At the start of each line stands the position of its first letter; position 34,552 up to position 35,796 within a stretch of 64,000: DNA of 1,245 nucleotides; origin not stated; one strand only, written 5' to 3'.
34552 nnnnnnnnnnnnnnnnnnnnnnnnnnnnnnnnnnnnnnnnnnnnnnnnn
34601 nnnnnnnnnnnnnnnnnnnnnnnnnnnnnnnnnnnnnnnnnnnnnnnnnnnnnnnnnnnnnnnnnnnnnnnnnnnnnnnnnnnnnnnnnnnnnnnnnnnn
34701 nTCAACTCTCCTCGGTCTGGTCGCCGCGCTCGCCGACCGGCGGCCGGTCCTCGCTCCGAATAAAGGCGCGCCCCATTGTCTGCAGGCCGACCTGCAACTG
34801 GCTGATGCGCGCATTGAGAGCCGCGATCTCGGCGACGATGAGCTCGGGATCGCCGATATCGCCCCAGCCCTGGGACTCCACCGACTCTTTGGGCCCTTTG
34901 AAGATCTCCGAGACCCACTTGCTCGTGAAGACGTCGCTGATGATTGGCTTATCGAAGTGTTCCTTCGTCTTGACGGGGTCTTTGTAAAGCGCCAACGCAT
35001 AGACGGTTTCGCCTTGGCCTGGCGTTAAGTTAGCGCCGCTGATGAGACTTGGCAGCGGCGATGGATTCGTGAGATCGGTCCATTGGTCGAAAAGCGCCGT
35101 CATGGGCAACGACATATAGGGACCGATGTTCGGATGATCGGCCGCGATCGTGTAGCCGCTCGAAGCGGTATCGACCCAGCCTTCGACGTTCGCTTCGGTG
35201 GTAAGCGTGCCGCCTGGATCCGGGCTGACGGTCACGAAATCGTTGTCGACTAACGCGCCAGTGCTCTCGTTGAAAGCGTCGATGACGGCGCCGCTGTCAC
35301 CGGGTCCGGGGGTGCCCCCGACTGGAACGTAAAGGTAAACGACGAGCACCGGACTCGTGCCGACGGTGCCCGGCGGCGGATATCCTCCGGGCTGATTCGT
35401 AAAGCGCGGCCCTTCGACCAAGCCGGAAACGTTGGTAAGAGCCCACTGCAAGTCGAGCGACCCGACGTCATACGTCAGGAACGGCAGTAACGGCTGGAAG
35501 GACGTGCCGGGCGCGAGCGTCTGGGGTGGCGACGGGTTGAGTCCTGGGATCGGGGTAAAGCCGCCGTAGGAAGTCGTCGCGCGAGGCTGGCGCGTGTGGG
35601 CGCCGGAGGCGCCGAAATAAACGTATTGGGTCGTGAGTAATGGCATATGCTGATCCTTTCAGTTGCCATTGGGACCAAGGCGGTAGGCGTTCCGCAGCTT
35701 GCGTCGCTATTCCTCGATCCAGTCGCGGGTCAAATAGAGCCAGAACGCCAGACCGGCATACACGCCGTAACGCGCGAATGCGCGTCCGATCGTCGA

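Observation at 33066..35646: Three-gene operon: unknown P/G/T-rich protein with acidic tail, truncated ATP-grasp paralog, and intact ATP-grasp ligase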

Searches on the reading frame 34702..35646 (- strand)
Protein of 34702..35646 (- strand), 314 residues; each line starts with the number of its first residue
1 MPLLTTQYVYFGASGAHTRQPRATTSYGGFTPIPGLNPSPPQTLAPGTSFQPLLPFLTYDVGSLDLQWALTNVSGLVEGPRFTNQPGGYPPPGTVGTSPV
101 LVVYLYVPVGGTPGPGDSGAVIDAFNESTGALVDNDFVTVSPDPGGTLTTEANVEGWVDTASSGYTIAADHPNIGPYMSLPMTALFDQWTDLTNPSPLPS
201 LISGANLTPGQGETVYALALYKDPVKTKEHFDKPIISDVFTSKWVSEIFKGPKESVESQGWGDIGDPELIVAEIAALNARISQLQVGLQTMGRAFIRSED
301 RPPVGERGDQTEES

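Call 3: search_protein_families(library=pfam, proteins=[window:34702-35646:-], max_evalue=1)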
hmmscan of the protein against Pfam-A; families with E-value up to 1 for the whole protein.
window:34702-35646:- (314 aa): 0 families

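Call 4: search_protein_families(library=ncbifam, proteins=[window:34702-35646:-], max_evalue=1)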
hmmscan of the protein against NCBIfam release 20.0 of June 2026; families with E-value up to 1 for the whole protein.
window:34702-35646:- (314 aa): 0 families

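Call 7: find_homologous_proteins(query=window:34702-35646:-)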
Query window:34702-35646:- (314 aa): 89 proteins with E <= 0.001 among 2070 candidates.
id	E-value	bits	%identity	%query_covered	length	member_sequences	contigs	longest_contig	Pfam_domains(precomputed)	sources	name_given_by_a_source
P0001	1.0e-207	707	100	100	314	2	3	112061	-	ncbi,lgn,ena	ncbi:MAG: hypothetical protein WA431_18070 [Candidatus Cybelea sp.]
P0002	4.7e-180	616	88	100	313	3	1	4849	-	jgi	jgi:hypothetical protein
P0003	1.7e-121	424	66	98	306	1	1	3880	-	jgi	jgi:hypothetical protein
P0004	1.4e-120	421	66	97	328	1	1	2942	-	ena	-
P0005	7.5e-119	415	65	98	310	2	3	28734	-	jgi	jgi:hypothetical protein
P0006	2.3e-117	410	63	98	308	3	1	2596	-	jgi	jgi:hypothetical protein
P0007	2.6e-116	407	64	98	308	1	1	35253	-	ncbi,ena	-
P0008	3.2e-116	406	64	98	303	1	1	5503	-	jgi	jgi:hypothetical protein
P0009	7.6e-116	405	62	97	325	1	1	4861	-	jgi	jgi:hypothetical protein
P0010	6.3e-114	399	62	98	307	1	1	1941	-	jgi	jgi:hypothetical protein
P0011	2.4e-105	370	59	97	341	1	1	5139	-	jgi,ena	-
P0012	7.2e-105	369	58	99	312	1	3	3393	-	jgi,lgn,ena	-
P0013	1.1e-103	365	60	97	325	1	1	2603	-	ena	-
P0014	1.5e-103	365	58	96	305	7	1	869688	-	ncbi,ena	-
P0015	7.7e-103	362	59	97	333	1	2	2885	-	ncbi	-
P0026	6.3e-98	346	58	97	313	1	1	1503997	-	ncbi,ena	-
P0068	7.0e-66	241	56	73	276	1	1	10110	-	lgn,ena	-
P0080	6.4e-51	192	43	99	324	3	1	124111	-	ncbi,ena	-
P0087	4.7e-28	116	44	70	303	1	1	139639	-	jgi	jgi:hypothetical protein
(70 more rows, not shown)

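Call 8: find_encoding_contigs(protein=P0080, flank=6000, max_places=2)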
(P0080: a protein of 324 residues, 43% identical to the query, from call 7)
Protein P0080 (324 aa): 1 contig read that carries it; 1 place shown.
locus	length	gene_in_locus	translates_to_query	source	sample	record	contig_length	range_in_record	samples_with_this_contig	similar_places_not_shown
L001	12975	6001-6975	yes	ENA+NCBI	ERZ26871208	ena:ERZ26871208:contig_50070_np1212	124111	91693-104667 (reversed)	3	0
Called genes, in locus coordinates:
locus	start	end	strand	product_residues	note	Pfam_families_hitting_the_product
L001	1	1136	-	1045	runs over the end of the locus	PF00873:ACR_tran, PF03176:MMPL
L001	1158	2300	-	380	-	PF25919:BSH_CusB (faint), PF25917:BSH_RND, PF25876:HH_MFP_RND, PF25944:Beta-barrel_RND, PF25967:RND-MFP_C (weak)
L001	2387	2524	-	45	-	-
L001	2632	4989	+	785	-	PF13620:CarboxypepD_reg, PF13715:CarbopepD_reg_2, PF07715:Plug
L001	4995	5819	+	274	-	PF14054:DUF4249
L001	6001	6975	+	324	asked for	-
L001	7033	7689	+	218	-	-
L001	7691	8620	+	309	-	-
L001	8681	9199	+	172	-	-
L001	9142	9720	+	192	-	PF03069:FmdA_AmdA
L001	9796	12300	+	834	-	PF13620:CarboxypepD_reg, PF13715:CarbopepD_reg_2, PF07715:Plug (weak), PF00593:TonB_dep_Rec_b-barrel, PF14905:OMP_b-brl_3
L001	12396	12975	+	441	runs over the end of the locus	PF01120:Alpha_L_fucos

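Call 9: find_encoding_contigs(protein=P0087, flank=6000, max_places=2)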
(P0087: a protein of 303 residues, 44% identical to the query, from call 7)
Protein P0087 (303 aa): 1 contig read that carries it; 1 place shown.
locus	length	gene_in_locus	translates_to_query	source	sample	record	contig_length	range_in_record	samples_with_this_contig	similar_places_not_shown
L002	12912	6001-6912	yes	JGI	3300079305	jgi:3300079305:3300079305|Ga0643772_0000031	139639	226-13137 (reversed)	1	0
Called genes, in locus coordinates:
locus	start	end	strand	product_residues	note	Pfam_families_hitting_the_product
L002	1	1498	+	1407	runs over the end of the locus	PF13290:CHB_HEX_C_1, PF13287:Fn3_assoc, PF13290:CHB_HEX_C_1, PF00139:Lectin_legB, PF18483:Lectin_L-type_dom, PF00139:Lectin_legB, PF18483:Lectin_L-type_dom, PF00139:Lectin_legB, +1 more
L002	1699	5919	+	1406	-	PF13287:Fn3_assoc, PF13290:CHB_HEX_C_1, PF13287:Fn3_assoc, PF00139:Lectin_legB, PF18483:Lectin_L-type_dom, PF00139:Lectin_legB, PF18483:Lectin_L-type_dom, PF00139:Lectin_legB, +2 more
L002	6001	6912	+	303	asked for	-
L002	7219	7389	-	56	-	PF01381:HTH_3, PF12844:HTH_19, PF13560:HTH_31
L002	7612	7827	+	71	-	-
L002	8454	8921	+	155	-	PF02739:5_3_exonuc_N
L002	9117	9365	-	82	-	-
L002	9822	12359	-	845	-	PF12704:MacB_PCD, PF02687:FtsX, PF12704:MacB_PCD, PF02687:FtsX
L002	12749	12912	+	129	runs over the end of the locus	?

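Call 10: find_encoding_contigs(protein=P0026, flank=6000, max_places=2)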
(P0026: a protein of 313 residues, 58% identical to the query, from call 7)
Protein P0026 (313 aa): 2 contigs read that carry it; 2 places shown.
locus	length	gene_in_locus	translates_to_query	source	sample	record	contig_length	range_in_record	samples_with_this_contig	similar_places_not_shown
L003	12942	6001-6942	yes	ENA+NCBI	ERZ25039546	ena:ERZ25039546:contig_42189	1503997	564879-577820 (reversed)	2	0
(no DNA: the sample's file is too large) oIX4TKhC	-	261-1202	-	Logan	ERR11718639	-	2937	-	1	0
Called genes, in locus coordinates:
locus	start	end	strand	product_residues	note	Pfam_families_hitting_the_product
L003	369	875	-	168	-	-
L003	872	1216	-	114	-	-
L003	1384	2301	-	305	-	-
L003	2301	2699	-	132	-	-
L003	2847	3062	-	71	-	-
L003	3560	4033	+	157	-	PF06841:Phage_T4_gp19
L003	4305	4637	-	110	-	-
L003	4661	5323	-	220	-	PF13640:2OG-FeII_Oxy_3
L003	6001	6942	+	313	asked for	-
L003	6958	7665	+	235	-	-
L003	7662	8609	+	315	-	PF02655:ATP-grasp_3 (weak)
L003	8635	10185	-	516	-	PF01039:Carboxyl_trans, PF03255:ACCA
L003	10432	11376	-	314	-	PF00586:AIRS, PF02769:AIRS_C (weak)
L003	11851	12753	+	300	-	PF01551:Peptidase_M23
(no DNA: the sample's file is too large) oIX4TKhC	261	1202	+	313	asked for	-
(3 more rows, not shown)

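Call 18: search_solved_structures(query=A1, max_evalue=10, show_alignments=1)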
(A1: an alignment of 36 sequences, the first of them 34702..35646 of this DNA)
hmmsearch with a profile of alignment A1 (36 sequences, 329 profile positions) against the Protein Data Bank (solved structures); distinct sequences matched with E-value up to 10: 2.
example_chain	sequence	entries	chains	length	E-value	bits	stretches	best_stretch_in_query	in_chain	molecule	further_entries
9e5c_1o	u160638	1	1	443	3.2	10.4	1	243-324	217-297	Dynein regulatory complex protein 10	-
5msj_A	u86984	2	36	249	3.7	10.2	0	237-302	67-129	Proteasome activator complex subunit 1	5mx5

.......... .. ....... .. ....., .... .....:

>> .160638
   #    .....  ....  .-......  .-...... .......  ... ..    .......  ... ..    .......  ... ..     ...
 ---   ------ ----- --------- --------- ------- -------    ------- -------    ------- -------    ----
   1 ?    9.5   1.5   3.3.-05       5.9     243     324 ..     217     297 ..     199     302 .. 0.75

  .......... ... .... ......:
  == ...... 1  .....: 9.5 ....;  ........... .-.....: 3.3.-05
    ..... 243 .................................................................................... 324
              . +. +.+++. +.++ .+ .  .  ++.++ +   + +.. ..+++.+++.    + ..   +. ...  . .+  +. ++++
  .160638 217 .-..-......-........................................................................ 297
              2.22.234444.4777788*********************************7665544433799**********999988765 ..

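Call 23: find_related_loci(query=A1, collection=genome_contigs, flank=6000)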
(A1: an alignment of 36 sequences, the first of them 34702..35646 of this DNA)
Query A1 (314 aa) in genome_contigs; peptide patterns used: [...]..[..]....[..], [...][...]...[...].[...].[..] (x = any residue, [..] = any of these).
113 stretches matched a pattern; 17 encode a relative of the query (tblastn E <= 1e-3); 17 distinct loci.
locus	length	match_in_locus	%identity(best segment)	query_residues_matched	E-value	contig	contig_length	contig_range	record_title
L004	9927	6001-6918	63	1-307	1e-119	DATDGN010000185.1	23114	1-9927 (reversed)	MAG TPA_asm: Candidatus Cybelea sp. isolate SMAG_U253 k141_499880, whole genome shotgun sequence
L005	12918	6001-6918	64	1-307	2e-115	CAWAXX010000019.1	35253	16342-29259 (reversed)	MAG: Candidatus Eremiobacteraeota bacterium isolate MFD05841.bin.3.297 genome assembly, contig: contig_73328, whole geno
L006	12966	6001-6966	62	1-306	7e-111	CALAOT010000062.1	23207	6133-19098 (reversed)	MAG TPA_asm: uncultured Opitutaceae bacterium isolate ERR1022687_bin.54_CONCOCT_v1.1_MAG genome assembly, contig: ERZ175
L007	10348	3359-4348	58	1-314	3e-108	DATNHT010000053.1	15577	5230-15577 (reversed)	MAG TPA_asm: Opitutaceae bacterium isolate SMAG_U11354 k141_906630, whole genome shotgun sequence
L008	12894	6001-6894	58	1-302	6e-105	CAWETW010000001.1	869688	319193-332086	MAG: Candidatus Eremiobacteraeota bacterium isolate MFD05841.bin.2.1 genome assembly, contig: contig_12849, whole genome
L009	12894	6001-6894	59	1-302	1e-104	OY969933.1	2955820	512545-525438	MAG: Candidatus Eremiobacteraeota bacterium isolate MFD05502.bin.c.2 genome assembly, chromosome: 1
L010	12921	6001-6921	58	1-306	3e-102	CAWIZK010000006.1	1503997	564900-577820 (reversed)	MAG: uncultured Acidobacteriaceae bacterium isolate MFD05521.bin.2.110 genome assembly, contig: contig_42189, whole geno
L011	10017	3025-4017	59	1-305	1e-99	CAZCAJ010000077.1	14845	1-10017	MAG TPA_asm: uncultured Opitutaceae bacterium isolate binchicken_co162_448 genome assembly, contig: NODE_9516_length_148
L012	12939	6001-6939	57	1-300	2e-98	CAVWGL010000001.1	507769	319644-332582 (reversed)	MAG: Candidatus Eremiobacteraeota bacterium isolate MFD01248.bin.1.94 genome assembly, contig: contig_13085, whole genom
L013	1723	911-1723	59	1-258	4e-91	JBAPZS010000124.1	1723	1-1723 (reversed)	MAG: Candidatus Cybelea sp. isolate MFD00006_ilm_asm_bin14 k127_67146, whole genome shotgun sequence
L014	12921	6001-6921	63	1-308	3e-113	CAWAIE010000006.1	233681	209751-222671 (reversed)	MAG: Candidatus Eremiobacteraeota bacterium isolate MFD02671.bin.1.97 genome assembly, contig: contig_39989, whole genom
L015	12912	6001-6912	45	1-306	8e-67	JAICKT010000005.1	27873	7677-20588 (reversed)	MAG: Parafilimonas sp. isolate GZL_HY_2_bin.80 k141_3193142_length_27873_cov_10.5625, whole genome shotgun sequence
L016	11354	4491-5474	41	1-313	9e-59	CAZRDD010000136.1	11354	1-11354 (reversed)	MAG TPA_asm: uncultured Parafilimonas sp. isolate binchicken_co284_187 genome assembly, contig: NODE_5577_length_11354_c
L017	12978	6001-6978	43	1-313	4e-58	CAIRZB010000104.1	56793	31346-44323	MAG: uncultured Parafilimonas sp. isolate AlinenLipids_bin-8879 genome assembly, contig: bin-8879:104/114, whole genome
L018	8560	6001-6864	33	1-307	2e-34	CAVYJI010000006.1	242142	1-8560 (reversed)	MAG: uncultured Bacteroidales bacterium isolate MFD01476.bin.1.15 genome assembly, contig: contig_28510, whole genome sh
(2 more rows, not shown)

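Call 25: predict_structure(alignment_id=A1)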
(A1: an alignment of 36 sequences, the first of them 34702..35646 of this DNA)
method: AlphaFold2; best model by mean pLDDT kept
length: 314 residues; sequences in the alignment: 36
mean_pLDDT: 76.1   pTM: 0.66
mean pLDDT of the five models: 76.1, 72.7, 72.4, 72.1, 68.8
residues with pLDDT >= 90: 117; 70-90: 92; 50-70: 49; < 50: 56
segments of 3 or more residues with pLDDT < 50: 229-235, 238-241, 249-266, 305-314
pLDDT, mean of each block of 10 residues (from residue 1): 93 60 68 84 93 92 90 94 90 95 89 63 91 88 89 86 87 70 84 92 94 90 69 46 47 40 49 73 66 52 48 45
secondary structure, 60 per line:
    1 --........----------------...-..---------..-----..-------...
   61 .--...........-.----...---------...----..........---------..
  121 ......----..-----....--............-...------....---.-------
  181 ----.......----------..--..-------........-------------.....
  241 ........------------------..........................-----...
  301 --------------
elements in order: E3-10 E58-61 E64-74 E81-83 E93-95 E100-109 E119-126 E138-141 H144-155 E157-159 E166-169 E185-191 E215-222 H236-248 H267-292

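Call 28: fold_search(model_id=the predicted structure, library=pdb)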
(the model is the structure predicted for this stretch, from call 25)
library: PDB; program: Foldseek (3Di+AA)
matches with E <= 10: 196; with E <= 0.001: 1
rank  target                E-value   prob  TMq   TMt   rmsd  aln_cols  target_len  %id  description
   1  7avh                  2.1e-05  1.00  0.18  0.32  22.7       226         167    8  Streptococcal High Identity Repeats in Tandem (SHIRT) domains 3-4 from cell surface protein SGO_0707 (released 2021-06-09)
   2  6m7c                  2.6e-02  0.15  0.16  0.19  21.1       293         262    9  Crystal structure of C-terminal fragment of pilus adhesin SpaC from Lactobacillus rhamnosus GG (released 2020-07-29)
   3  7yl6_B                3.0e-02  0.44  0.16  0.13  19.4       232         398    7  Cell surface protein YwfG protein complexed with alpha-1,2-mannobiose (released 2023-06-07)
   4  7yl4_B                5.8e-02  0.28  0.15  0.12  18.5       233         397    8  Cell surface protein YwfG protein (apo form) (released 2023-06-07)
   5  3o52_A                7.3e-02  0.07  0.10  0.15  20.9       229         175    9  Structure of the E.coli GDP-mannose hydrolase (yffh) in complex with tartrate (released 2011-05-11)
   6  3o52_B                7.7e-02  0.08  0.11  0.16  21.2       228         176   10  Structure of the E.coli GDP-mannose hydrolase (yffh) in complex with tartrate (released 2011-05-11)
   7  9uvm                  9.2e-02  0.13  0.15  0.12  22.2       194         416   10  The SeMet pili protein of Streptococcus Sanguinis (released 2026-01-21)
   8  1viu_B                1.0e-01  0.07  0.11  0.15  21.6       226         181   10  Crystal structure of putative ADP ribose pyrophosphatase (released 2003-12-30)
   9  1viu_D                1.0e-01  0.06  0.09  0.14  21.1       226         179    9  Crystal structure of putative ADP ribose pyrophosphatase (released 2003-12-30)
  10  7avk_B                1.1e-01  0.85  0.18  0.58   6.8       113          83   12  Streptococcal High Identity Repeats in Tandem (SHIRT) domain 10 from cell surface protein SGO_0707 (released 2021-06-09)
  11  7w7i_B                1.2e-01  0.10  0.18  0.17  25.8       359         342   10  Crystal Structure of shaft pilin PitB from pilus islet-2 of Streptococcus oralis (released 2022-06-01)
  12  8wgg                  1.2e-01  0.13  0.16  0.12  20.2       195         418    9  Crystal structure of basal pilin PilB from Streptococcus sanguinis (released 2025-03-26)
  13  1bml_C                1.2e-01  0.10  0.17  0.17  18.4       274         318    9  COMPLEX OF THE CATALYTIC DOMAIN OF HUMAN PLASMIN AND STREPTOKINASE (released 1999-08-02)
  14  7w7i_C                1.2e-01  0.10  0.19  0.17  25.3       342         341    9  Crystal Structure of shaft pilin PitB from pilus islet-2 of Streptococcus oralis (released 2022-06-01)
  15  4m02                  1.4e-01  0.14  0.16  0.27  15.4       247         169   11  Middle fragment(residues 494-663) of the binding region of SraP (released 2014-06-18)
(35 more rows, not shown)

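Call 59: search_protein_representatives(alignment_id=A1)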
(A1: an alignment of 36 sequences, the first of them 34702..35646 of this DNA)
Query: 36 sequences, 329 profile positions. Proteins with E-value up to 0.001 (for the whole library): 477; up to 1e-10: 328; up to 1e-30: 86. The best 150 are listed.
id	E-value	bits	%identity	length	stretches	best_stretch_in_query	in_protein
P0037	1.2e-142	491.7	-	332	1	1-328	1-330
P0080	1.5e-118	412.5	-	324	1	1-328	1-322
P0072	7.9e-117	406.9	-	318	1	1-327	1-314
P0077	3.2e-115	401.6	-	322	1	1-328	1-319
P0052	5.2e-114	397.6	-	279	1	1-233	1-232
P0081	3.0e-109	382.0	-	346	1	1-328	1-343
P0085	5.7e-85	302.1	-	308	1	1-327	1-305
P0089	1.0e-82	294.7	-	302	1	1-318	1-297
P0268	5.1e-81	289.1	-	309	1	3-327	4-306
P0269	1.5e-74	267.9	-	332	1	1-325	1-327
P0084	4.7e-74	266.2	-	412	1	75-310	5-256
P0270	2.4e-69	250.8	-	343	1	1-327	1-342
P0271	2.6e-67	244.1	-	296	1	1-271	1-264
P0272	7.1e-67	242.7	-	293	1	1-236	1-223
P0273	2.3e-65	237.7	-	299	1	1-249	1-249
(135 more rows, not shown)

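Call 73: find_encoding_contigs(protein=P0068, flank=4000, max_places=1)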
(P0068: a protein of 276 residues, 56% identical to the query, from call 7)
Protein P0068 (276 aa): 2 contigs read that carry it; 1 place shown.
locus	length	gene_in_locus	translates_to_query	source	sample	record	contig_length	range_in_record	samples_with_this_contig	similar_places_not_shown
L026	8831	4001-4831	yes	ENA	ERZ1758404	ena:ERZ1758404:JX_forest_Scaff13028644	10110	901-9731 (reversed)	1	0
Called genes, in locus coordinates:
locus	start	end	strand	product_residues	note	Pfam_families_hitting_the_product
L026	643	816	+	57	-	-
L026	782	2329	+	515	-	PF05114:MbnB_TglH_ChrH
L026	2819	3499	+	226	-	PF09339:HTH_IclR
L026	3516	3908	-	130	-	-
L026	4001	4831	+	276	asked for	-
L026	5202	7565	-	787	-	PF22548:AEP-TOTE, PF00270:DEAD, PF04851:ResIII, PF13245:AAA_19 (faint), PF13604:AAA_30 (weak), PF00271:Helicase_C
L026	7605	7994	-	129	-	PF01850:PIN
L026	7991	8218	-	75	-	PF22513:FitA-like_RHH (weak)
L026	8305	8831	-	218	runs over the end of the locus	PF01292:Ni_hydr_CYTB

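Call 79: fold_search(model_id=the predicted structure, library=viral)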
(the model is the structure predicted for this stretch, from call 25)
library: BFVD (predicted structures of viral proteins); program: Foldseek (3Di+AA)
matches with E <= 10: 174; with E <= 0.001: 2
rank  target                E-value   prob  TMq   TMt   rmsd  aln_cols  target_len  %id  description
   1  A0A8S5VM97            4.2e-05  0.99  0.19  0.11  17.6       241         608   14  (no name in the UniProt tables at hand)
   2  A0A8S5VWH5            2.9e-04  0.96  0.17  0.06  19.1       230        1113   11  (no name in the UniProt tables at hand)
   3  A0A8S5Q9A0            5.6e-03  0.54  0.19  0.12  19.9       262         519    8  INTERNALIN B BINDING, LEUCINE RICH REPEAT.2A [Siphoviridae sp. ctdcr45]
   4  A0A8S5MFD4            7.0e-03  0.51  0.15  0.17  20.0       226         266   12  Bacterial repeat domain-containing protein [Podoviridae sp. ct9P15]
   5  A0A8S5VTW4            7.9e-03  0.69  0.19  0.14  21.3       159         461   13  (no name in the UniProt tables at hand)
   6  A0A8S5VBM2            8.4e-03  0.54  0.17  0.11  18.2       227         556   12  Uncharacterized protein [Myoviridae sp. ctbEa13]
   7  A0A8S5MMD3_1          1.3e-02  0.57  0.17  0.06  17.9       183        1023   11  Baseplate J like protein [Siphoviridae sp. ctxc31]
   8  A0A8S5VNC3            1.6e-02  0.47  0.18  0.08  18.2       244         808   10  (no name in the UniProt tables at hand)
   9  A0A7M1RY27            1.7e-02  0.28  0.16  0.07  22.0       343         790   11  Bacterial repeat domain-containing protein [uncultured phage cr273_1]
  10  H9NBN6                3.4e-02  0.25  0.16  0.08  19.3       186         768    9  (no name in the UniProt tables at hand)
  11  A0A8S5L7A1            4.0e-02  0.11  0.15  0.06  28.4       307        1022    9  Structural protein [CrAss-like virus sp. ctt4r3]
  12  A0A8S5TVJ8            4.3e-02  0.16  0.17  0.16  17.7       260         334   11  Distal tail protein [Siphoviridae sp. ctx254]
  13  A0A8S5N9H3            6.4e-02  0.23  0.19  0.20  22.7       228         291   10  Uncharacterized protein (Fragment) [Siphoviridae sp. ctBmU27]
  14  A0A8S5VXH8            9.1e-02  0.44  0.18  0.27   5.5       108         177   15  (no name in the UniProt tables at hand)
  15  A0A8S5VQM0            1.2e-01  0.07  0.13  0.09  17.0       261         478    8  (no name in the UniProt tables at hand)
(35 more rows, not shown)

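Call 81: search_protein_families(library=padloc, proteins=[window:34702-35646:-], max_evalue=0.01)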
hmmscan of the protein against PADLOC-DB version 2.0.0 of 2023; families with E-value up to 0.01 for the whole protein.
window:34702-35646:- (314 aa): 0 families

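Call 82: search_protein_families(library=phrogs, proteins=[window:34702-35646:-], max_evalue=0.01)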
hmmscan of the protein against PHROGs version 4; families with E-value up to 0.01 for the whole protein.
window:34702-35646:- (314 aa): 0 families

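Call 85: search_protein_families(library=pfam, proteins=[L003:4661-5323:-], max_evalue=0.001)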
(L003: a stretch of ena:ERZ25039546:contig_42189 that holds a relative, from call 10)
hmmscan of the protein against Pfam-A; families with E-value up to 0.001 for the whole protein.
L003:4661-5323:- (220 aa): 1 family
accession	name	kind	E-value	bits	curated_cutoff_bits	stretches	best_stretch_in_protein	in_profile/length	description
PF13640.12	2OG-FeII_Oxy_3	-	1.3e-08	36.1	27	1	115-210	2-97/98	2OG-Fe(II) oxygenase superfamily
